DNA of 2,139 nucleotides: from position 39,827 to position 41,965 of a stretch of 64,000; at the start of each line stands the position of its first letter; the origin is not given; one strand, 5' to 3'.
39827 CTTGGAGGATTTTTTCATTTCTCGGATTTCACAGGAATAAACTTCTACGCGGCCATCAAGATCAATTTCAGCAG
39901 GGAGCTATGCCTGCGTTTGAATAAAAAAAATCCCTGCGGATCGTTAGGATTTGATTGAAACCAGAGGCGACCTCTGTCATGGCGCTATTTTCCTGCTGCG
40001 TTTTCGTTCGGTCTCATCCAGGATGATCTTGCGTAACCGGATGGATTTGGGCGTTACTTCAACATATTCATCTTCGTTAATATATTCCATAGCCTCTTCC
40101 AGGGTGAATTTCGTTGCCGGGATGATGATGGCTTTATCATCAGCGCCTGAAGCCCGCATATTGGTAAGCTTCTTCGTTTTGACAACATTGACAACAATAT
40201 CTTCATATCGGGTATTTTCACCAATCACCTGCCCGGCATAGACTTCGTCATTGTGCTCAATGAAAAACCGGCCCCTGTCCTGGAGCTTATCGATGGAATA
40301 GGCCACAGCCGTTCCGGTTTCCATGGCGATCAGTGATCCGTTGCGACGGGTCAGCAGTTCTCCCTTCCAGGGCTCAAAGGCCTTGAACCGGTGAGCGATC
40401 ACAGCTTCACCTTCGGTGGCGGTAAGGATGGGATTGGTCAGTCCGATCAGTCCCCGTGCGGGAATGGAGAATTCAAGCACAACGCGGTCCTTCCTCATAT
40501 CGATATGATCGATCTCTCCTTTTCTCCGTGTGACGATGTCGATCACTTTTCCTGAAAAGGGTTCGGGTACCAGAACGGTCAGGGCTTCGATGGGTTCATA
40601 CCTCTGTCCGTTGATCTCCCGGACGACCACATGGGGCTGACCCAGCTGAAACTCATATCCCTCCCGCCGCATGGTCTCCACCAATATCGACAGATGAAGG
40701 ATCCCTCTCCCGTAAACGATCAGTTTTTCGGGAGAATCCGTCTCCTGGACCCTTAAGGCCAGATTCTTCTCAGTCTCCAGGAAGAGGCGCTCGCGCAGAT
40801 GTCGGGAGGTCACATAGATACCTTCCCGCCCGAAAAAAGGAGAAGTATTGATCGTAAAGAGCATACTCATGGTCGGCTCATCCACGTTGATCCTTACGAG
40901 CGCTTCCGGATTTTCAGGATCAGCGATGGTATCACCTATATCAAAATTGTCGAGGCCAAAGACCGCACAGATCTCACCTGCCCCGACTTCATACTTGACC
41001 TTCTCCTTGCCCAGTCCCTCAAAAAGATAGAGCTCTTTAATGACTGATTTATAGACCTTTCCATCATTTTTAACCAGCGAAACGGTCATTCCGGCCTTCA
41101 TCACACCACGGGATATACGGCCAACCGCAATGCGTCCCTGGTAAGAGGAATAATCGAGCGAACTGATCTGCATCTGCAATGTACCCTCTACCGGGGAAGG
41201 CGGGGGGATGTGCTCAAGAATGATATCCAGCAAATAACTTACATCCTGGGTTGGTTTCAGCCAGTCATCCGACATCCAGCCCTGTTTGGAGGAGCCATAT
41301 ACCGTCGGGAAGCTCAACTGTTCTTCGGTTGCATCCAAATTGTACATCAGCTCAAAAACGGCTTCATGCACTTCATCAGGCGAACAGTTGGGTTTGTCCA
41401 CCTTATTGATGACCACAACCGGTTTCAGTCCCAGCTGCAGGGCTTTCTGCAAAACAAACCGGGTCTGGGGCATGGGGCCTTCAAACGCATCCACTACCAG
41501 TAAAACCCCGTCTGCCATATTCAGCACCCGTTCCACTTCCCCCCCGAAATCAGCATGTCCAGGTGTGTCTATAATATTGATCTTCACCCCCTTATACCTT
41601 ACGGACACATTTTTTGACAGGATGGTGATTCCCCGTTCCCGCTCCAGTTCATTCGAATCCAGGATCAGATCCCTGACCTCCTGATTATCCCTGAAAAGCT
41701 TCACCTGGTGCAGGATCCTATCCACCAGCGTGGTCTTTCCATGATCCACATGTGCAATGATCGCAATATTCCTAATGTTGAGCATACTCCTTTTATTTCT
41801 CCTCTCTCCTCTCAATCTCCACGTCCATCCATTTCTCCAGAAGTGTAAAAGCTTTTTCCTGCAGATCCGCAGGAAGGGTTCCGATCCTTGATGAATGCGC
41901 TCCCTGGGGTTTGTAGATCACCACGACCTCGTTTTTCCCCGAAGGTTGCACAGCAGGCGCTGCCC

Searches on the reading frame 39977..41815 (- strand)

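Call 77: search_protein_families(library=pfam, proteins=[window:39977-41815:-], max_evalue=0.00001)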
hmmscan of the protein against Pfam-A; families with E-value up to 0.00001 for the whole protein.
window:39977-41815:- (612 aa): 6 families
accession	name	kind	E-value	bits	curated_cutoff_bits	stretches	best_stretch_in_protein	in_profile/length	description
PF00009.33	GTP_EFTU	-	6.1e-56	189.4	26.5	1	13-205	2-188/188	Elongation factor Tu GTP binding domain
PF21018.2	BipA_C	-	1.5e-46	157.1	23.8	1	492-600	1-109/110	TypA/BipA C-terminal domain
PF00679.30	EFG_C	-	4.7e-19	68.6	27.9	1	406-490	3-88/89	Elongation factor G C-terminus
PF03144.31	GTP_EFTU_D2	-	3.5e-09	37.4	30.3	1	227-298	1-73/73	Elongation factor Tu domain 2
PF22042.2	EF-G_D2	-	4.8e-08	33.4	27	1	220-298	11-82/84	Elongation factor G domain 2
PF01926.29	MMR_HSR1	-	2.6e-06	28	21.9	0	17-138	2-113/113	50S ribosome-binding GTPase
